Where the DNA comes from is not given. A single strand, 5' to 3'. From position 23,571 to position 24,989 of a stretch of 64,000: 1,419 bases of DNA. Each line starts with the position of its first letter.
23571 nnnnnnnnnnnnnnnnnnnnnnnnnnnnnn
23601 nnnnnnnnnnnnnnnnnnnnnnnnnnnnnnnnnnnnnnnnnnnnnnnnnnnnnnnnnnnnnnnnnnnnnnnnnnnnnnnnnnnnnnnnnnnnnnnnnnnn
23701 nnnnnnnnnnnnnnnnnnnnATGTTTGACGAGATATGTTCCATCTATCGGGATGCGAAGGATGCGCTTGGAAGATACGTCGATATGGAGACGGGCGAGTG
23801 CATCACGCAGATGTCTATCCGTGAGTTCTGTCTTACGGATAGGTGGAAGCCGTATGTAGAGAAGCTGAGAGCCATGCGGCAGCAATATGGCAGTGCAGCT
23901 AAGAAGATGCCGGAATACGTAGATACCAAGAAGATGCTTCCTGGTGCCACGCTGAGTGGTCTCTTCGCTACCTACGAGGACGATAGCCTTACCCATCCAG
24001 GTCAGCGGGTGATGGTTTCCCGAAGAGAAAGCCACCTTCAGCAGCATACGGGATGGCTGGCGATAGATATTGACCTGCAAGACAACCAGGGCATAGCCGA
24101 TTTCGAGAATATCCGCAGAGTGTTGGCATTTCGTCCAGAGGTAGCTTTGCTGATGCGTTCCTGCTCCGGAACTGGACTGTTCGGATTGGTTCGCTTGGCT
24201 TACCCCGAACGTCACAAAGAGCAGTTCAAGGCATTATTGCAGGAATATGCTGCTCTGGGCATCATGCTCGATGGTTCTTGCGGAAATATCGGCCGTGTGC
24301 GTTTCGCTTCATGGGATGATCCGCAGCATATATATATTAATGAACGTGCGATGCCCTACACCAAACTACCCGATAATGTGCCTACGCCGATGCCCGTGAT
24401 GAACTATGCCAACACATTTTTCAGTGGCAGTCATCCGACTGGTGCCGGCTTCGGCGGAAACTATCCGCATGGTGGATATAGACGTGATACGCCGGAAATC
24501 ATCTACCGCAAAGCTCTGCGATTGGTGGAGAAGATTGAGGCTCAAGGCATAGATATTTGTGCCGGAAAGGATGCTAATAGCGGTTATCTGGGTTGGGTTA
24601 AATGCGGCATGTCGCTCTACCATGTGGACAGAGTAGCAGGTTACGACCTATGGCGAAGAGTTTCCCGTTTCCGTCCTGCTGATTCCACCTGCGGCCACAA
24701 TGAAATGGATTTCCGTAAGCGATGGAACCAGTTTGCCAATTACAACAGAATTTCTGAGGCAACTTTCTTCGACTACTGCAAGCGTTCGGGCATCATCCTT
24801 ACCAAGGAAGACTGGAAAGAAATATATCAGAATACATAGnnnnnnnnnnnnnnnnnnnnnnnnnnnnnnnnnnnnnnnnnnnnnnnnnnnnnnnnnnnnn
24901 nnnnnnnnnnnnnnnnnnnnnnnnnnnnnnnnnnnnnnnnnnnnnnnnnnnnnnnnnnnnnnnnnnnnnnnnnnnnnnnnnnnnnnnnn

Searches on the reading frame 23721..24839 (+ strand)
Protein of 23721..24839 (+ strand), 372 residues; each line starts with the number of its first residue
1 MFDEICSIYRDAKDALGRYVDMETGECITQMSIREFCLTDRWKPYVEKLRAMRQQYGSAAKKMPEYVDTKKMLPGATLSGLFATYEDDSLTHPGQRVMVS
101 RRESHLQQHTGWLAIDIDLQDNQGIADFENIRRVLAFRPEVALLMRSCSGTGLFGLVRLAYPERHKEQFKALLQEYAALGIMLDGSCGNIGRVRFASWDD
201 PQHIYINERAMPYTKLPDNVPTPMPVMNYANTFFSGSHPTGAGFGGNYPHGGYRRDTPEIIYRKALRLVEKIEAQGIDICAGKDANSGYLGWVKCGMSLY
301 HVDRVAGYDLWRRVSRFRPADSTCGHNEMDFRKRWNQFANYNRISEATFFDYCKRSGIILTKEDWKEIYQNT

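Call 7: search_protein_families(library=phrogs, proteins=[window:23721-24839:+], max_evalue=0.001)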
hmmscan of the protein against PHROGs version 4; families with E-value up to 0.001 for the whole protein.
window:23721-24839:+ (372 aa): 3 families
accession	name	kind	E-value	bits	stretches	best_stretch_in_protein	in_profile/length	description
phrog_15962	-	DNA, RNA and nucleotide metabolism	8.8e-09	35.1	1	106-216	108-220/835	DNA primase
phrog_14787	-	unknown function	4.2e-07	30.8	0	268-358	218-297/299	-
phrog_18375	-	DNA, RNA and nucleotide metabolism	7.1e-06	25.6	1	100-214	70-182/644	DNA primase/helicase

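Call 8: search_protein_families(library=pfam, proteins=[window:23721-24839:+], max_evalue=0.001)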
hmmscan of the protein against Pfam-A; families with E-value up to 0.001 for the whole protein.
window:23721-24839:+ (372 aa): 2 families
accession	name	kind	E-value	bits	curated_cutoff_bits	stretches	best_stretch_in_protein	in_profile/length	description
PF08800.15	BT4734-like_N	-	5.1e-08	33.6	22.4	1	100-199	18-129/134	BT4734-like, N-terminal domain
PF08707.16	PriCT_2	-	0.00012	22.8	22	1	286-352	13-76/77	Primase C terminal 2 (PriCT-2)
